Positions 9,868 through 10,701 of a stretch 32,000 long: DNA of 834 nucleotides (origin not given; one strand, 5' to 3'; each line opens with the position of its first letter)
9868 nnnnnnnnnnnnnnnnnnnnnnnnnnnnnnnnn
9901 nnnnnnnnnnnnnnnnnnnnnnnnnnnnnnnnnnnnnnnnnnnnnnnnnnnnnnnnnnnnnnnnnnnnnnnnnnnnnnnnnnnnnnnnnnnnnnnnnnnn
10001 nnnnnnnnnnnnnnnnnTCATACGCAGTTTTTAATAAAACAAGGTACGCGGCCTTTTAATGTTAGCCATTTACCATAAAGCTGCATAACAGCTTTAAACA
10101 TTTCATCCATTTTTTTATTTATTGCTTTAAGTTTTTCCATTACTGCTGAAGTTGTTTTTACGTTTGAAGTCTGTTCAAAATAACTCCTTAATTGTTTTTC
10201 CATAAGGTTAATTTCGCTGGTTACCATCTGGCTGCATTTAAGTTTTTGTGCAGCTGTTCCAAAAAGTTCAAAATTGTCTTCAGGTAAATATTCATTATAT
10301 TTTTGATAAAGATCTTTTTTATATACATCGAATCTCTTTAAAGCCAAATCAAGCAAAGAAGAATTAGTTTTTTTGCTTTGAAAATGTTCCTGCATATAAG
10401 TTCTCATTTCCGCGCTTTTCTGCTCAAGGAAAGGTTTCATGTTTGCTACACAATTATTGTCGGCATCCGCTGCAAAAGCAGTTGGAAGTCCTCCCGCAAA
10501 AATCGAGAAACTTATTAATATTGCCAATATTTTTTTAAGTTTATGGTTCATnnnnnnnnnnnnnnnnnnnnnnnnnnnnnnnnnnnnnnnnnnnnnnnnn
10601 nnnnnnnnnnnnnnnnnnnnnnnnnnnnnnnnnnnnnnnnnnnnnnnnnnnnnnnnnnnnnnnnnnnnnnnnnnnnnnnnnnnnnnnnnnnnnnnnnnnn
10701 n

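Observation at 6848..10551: Four-gene cassette of small secreted helical proteins translationally coupled to the giant gene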

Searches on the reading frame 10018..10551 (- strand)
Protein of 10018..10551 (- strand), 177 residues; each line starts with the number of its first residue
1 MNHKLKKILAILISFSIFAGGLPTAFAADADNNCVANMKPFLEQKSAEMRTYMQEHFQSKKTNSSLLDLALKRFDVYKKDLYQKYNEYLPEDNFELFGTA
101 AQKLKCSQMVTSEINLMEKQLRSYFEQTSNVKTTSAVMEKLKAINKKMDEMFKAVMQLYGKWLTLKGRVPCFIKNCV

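Call 5: search_protein_families(library=pfam, proteins=[window:10018-10551:-], max_evalue=1)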
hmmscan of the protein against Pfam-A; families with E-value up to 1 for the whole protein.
window:10018-10551:- (177 aa): 6 families
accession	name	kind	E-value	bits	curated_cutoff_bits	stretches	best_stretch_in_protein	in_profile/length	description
PF13175.12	AAA_15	-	0.017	15.2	32.1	1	43-159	141-264/374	AAA ATPase domain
PF16326.10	ABC_tran_CTD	-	0.02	15.6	32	1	112-165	15-67/69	ABC transporter C-terminal domain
PF20933.2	HpHbR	-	0.053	13.7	27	1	105-166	160-218/243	Haptoglobin-hemoglobin receptor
PF07889.17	DUF1664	-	0.072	13.6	34.6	1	108-162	62-117/124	Protein of unknown function (DUF1664)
PF21484.3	Chp1-like_PIN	-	0.13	12.7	27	0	120-162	44-86/148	Chromo domain-containing protein 1-like, PIN domain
PF09991.14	DUF2232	-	0.88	9.1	27.8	1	114-159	115-161/290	Predicted membrane protein (DUF2232)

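Call 7: search_protein_families(library=ncbifam, proteins=[window:10018-10551:-], max_evalue=0.1)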
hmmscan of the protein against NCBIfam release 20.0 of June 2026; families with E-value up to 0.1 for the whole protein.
window:10018-10551:- (177 aa): 0 families

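Call 68: search_solved_structures(query=A2, max_evalue=10)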
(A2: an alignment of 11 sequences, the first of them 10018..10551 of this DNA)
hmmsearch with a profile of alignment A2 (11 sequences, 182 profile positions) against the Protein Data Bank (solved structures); distinct sequences matched with E-value up to 10: 26.
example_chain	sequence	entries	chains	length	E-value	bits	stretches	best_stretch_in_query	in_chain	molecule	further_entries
2ba2_A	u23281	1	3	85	0.0086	19.2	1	83-156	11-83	Hypothetical UPF0134 protein MPN010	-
6h9m_A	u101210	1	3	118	0.34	14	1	125-175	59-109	Coiled-coil domain-containing protein 90B, mitochondrial,General control protein GCN4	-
8qox_B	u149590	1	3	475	0.43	13.7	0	138-177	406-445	Conserved membrane protein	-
1z8d_A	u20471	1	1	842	0.45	13.6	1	49-88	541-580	Glycogen phosphorylase, muscle form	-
3ceh_A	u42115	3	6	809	0.46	13.6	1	48-88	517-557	Glycogen phosphorylase, liver form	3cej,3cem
8ems_B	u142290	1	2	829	0.48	13.5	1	48-88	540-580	Glycogen phosphorylase, liver form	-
1xoi_A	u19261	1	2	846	0.49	13.5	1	48-88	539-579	Glycogen phosphorylase, liver form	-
1fa9_A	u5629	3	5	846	0.49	13.5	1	48-88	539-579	GLYCOGEN PHOSPHORYLASE, LIVER FORM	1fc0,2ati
1em6_A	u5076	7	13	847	0.49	13.5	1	48-88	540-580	LIVER GLYCOGEN PHOSPHORYLASE | Glycogen phosphorylase, liver form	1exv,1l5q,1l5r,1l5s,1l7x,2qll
3dd1_A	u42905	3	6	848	0.49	13.5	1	48-88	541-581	Glycogen phosphorylase, liver form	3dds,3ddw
2zb2_A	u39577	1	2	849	0.5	13.5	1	48-88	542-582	Glycogen phosphorylase, liver form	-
2gj4_A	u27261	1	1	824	1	12.4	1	49-88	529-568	Glycogen phosphorylase, muscle form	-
2gm9_A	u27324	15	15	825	1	12.4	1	49-88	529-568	Glycogen phosphorylase, muscle form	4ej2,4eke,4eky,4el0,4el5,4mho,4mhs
2ffr_A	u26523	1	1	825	1.1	12.4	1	49-88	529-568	Glycogen phosphorylase, muscle form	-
8r52_A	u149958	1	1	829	1.1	12.4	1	49-88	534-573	Glycogen phosphorylase, muscle form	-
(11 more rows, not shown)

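Call 74: search_protein_families(library=phrogs, proteins=[window:10018-10551:-], max_evalue=0.01)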
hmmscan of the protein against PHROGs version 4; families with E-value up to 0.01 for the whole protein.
window:10018-10551:- (177 aa): 0 families

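Call 75: search_protein_families(library=padloc, proteins=[window:10018-10551:-], max_evalue=0.01)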
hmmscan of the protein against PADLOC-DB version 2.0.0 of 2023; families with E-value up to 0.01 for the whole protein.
window:10018-10551:- (177 aa): 0 families
